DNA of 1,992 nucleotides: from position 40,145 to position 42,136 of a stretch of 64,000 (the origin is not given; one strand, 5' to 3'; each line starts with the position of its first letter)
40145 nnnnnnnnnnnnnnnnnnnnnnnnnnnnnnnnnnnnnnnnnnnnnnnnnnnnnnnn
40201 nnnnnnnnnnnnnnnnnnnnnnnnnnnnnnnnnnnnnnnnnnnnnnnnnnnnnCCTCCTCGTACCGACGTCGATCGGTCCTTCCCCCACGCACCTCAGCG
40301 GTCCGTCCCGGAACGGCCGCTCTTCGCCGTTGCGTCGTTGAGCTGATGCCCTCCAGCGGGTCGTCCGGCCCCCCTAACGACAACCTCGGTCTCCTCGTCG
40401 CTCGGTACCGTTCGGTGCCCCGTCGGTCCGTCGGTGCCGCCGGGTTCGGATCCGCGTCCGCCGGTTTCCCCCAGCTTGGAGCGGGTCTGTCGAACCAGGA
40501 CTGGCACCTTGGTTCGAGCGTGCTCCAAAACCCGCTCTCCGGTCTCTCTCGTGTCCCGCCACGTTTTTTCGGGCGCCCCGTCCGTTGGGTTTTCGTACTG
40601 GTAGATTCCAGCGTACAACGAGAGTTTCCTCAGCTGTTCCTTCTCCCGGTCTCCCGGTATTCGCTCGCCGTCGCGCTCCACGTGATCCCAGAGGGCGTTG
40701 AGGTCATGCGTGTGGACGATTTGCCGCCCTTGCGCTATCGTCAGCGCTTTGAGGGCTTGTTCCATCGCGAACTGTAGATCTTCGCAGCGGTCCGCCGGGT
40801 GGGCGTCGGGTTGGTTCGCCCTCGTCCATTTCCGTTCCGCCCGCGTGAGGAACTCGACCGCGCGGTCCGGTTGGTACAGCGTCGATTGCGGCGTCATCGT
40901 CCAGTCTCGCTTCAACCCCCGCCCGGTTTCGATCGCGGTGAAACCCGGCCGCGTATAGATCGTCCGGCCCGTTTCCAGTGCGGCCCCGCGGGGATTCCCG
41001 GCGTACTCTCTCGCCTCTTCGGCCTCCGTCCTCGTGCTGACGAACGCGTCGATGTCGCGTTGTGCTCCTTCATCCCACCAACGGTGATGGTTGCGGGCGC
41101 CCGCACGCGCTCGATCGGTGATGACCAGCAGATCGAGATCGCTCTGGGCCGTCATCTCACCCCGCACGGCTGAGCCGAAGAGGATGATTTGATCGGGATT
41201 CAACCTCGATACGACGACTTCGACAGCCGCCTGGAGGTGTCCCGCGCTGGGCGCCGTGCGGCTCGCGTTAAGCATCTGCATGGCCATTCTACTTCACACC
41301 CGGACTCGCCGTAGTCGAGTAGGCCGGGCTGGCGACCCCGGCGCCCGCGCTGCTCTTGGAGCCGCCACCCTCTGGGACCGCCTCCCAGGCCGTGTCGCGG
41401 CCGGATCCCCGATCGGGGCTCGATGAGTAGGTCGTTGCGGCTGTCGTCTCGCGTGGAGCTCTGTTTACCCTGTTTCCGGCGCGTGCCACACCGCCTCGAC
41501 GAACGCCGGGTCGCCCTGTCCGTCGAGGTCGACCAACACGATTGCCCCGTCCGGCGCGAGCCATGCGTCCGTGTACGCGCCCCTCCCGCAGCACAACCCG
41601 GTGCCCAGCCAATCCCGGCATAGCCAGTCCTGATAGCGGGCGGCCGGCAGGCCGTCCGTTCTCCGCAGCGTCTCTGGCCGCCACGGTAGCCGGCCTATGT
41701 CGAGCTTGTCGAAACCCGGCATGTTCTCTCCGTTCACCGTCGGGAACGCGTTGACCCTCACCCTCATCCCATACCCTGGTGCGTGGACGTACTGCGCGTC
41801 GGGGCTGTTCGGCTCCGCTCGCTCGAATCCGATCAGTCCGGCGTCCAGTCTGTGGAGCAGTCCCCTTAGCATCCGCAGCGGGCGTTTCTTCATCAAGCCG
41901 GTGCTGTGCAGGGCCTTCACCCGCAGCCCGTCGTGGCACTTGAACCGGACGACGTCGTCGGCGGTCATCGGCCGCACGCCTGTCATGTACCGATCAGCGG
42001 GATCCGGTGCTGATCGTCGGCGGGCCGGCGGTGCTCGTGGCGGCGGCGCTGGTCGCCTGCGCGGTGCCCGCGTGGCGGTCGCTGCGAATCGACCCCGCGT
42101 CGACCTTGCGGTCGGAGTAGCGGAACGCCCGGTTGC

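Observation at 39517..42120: A 2.4-kb lower-GC islet at the 3' end of an ADOP permease gene, bounded by ~120-nt direct repeats that duplicate the last ~40 codons of the gene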

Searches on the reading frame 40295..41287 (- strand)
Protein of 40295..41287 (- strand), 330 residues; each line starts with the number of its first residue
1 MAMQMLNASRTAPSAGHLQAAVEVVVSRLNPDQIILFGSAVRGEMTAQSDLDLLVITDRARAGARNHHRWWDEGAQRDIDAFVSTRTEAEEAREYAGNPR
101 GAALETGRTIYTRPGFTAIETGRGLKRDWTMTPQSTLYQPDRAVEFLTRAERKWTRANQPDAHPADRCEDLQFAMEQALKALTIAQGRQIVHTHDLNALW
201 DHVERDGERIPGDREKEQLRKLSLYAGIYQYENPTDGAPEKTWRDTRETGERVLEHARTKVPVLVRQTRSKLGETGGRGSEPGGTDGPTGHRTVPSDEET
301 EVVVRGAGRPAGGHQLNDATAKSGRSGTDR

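Call 6: search_protein_families(library=pfam, proteins=[window:40295-41287:-], max_evalue=0.01)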
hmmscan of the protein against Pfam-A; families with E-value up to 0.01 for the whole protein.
window:40295-41287:- (330 aa): 4 families
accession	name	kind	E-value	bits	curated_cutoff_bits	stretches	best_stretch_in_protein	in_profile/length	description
PF01909.29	NTP_transf_2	-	4.7e-09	36.9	21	1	24-77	7-62/93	Nucleotidyltransferase domain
PF05168.19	HEPN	-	1.8e-08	35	22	1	163-258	23-108/117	HEPN domain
PF18765.7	Polbeta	-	1e-06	29.3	26.9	1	26-60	8-42/93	Polymerase beta, Nucleotidyltransferase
PF22600.2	MTPAP-like_central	-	0.0012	19.3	27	1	18-62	25-70/139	Poly(A) RNA polymerase, mitochondrial-like, central palm domain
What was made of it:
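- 40295..41287 (-): Intact fused MNT (nucleotidyltransferase)-HEPN gene of 330 aa. It is the only complete gene of the islet. Pfam NTP_transf_2 and HEPN (call 6).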

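Call 10: find_encoding_contigs(protein=window:40295-41287:-, flank=10000, max_places=10)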
Protein window:40295-41287:- (330 aa): 1 contig read that carries it; 1 place shown.
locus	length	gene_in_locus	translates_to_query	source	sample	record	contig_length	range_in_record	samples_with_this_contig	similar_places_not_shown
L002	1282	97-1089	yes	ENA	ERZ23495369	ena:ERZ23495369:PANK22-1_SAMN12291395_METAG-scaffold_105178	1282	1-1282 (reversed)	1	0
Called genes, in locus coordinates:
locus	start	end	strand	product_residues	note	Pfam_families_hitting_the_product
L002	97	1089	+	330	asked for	PF01909:NTP_transf_2, PF18765:Polbeta (weak), PF05168:HEPN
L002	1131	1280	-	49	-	?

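Call 51: search_protein_families(library=padloc, proteins=[window:40295-41287:-], max_evalue=0.001)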
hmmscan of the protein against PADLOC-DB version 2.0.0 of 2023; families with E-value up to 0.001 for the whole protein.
window:40295-41287:- (330 aa): 9 families
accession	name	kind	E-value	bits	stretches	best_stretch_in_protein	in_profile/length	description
PDLC04903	PDC-S09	-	1e-07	30.2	1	32-65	27-60/108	-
PDLC04904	PDC-S09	-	6e-07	27.6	1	22-61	16-55/104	-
PDLC04902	PDC-S09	-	1.2e-06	26.8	1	21-61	11-51/97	-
PDLC04906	PDC-S09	-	3.8e-06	25.2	1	27-60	20-53/98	-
PDLC04369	PDC-M05A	-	3.8e-06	24.7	1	34-92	106-165/201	-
PDLC04368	PDC-M05A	-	1.6e-05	22.9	1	10-88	88-165/201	-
PDLC04907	PDC-S09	-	3.3e-05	22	1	18-60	14-56/114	-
PDLC04905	PDC-S09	-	0.00015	20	1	20-61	10-52/101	-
PDLC04778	PDC-M70A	-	0.00074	16.9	0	19-59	37-75/355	-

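Call 52: search_protein_families(library=ncbifam, proteins=[window:40295-41287:-], max_evalue=0.001)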
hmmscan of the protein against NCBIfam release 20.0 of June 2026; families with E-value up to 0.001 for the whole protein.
window:40295-41287:- (330 aa): 4 families
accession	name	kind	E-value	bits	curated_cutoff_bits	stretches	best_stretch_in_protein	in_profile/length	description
NF047752.1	MntA_antitoxin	equivalog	1.9e-06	27.7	60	1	28-60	4-36/106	type VII toxin-antitoxin system MntA family adenylyltransferase antitoxin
NF051895.1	anti_phage_HalB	equivalog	0.00015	21.5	190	1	34-61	2-29/211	anti-phage Hailong system nucleotidyltransferase HalB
NF010309.0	PRK13746.1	subfamily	0.00041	19.8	193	1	18-59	13-56/263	aminoglycoside adenylyltransferase family protein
NF012212.1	ANT_9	subfamily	0.00074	18.8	340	0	34-61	24-51/249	aminoglycoside nucleotidyltransferase ANT(9)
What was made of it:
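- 40295..41287 (-): Weak NCBIfam MntA and PADLOC PDC-S09 matches (calls 51, 52).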

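Call 77: find_related_loci(query=window:40295-41287:-, collection=viral_contigs, flank=8000)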
Query window:40295-41287:- (330 aa) in viral_contigs; peptide patterns used: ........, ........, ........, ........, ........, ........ (x = any residue, [..] = any of these).
6 stretches matched a pattern, but none encodes a relative of the query by tblastn (E <= 1e-3).

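Call 78: search_dna_similar(query=window:40295-41287:-, collection=plasmids, mode=protein, max_evalue=0.00001, max_rows=10)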
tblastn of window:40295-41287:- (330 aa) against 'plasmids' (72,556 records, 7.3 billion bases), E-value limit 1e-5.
No match.
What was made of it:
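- Tried and rejected: A viral-contig scan and a plasmid search with MNT-HEPN found nothing (calls 77, 78).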

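Call 80: search_solved_structures(query=window:40295-41287:-, max_evalue=0.01)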
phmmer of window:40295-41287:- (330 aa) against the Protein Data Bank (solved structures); distinct sequences matched with E-value up to 0.01: 0.
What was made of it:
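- Tried and rejected: A PDB sequence search also found nothing (call 80).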

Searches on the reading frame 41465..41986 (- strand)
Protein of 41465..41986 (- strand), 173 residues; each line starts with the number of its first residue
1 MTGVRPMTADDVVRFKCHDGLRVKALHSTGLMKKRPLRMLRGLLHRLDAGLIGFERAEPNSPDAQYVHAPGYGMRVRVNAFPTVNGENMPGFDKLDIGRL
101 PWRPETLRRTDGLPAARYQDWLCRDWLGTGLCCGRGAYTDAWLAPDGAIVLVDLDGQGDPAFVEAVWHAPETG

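Call 6: search_protein_families(library=pfam, proteins=[window:41465-41986:-], max_evalue=0.01)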
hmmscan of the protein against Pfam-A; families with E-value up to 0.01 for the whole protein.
window:41465-41986:- (173 aa): 0 families

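Call 11: find_encoding_contigs(protein=window:41465-41986:-, flank=10000, max_places=10)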
Protein window:41465-41986:- (173 aa): no gene with exactly this product is on record in the collection.

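Call 32: search_protein_families(library=phrogs, proteins=[window:41465-41986:-], max_evalue=0.01)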
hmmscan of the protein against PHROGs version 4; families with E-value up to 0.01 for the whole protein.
window:41465-41986:- (173 aa): 0 families

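Call 51: search_protein_families(library=padloc, proteins=[window:41465-41986:-], max_evalue=0.001)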
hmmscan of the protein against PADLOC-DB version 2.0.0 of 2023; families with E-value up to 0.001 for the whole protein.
window:41465-41986:- (173 aa): 0 families

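Call 52: search_protein_families(library=ncbifam, proteins=[window:41465-41986:-], max_evalue=0.001)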
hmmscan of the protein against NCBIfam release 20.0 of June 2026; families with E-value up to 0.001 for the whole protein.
window:41465-41986:- (173 aa): 0 families

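Call 60: search_protein_representatives(protein=window:41465-41986:-)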
Query: 173 residues. Proteins with E-value up to 0.001 (for the whole library): 4; up to 1e-10: 3; up to 1e-30: 1. The best 4 are listed.
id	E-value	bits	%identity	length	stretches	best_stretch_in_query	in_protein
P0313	1.7e-74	265.8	94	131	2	81-173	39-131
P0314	6.4e-12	61.7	37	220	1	2-170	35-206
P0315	7.1e-11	58.3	39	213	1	23-169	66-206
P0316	5.6e-06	42.4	44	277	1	22-80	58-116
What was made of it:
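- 41465..42004 (-): 5'-truncated gene of a very rare family. The ORF from the internal ATG is 41465-41986 (173 aa). Homology continues to 42004. Only 4 homologues among 1.84 billion representatives (call 60).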

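Call 63: search_protein_families(library=pfam, proteins=[P0313, P0314, P0315, P0316], max_evalue=0.1)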
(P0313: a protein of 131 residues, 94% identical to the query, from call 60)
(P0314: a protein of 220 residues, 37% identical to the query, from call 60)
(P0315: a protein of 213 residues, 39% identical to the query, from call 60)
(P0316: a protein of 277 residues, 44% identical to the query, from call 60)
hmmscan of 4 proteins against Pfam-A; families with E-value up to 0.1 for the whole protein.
P0313 (131 aa): 0 families

P0314 (220 aa): 0 families

P0315 (213 aa): 0 families

P0316 (277 aa): 0 families
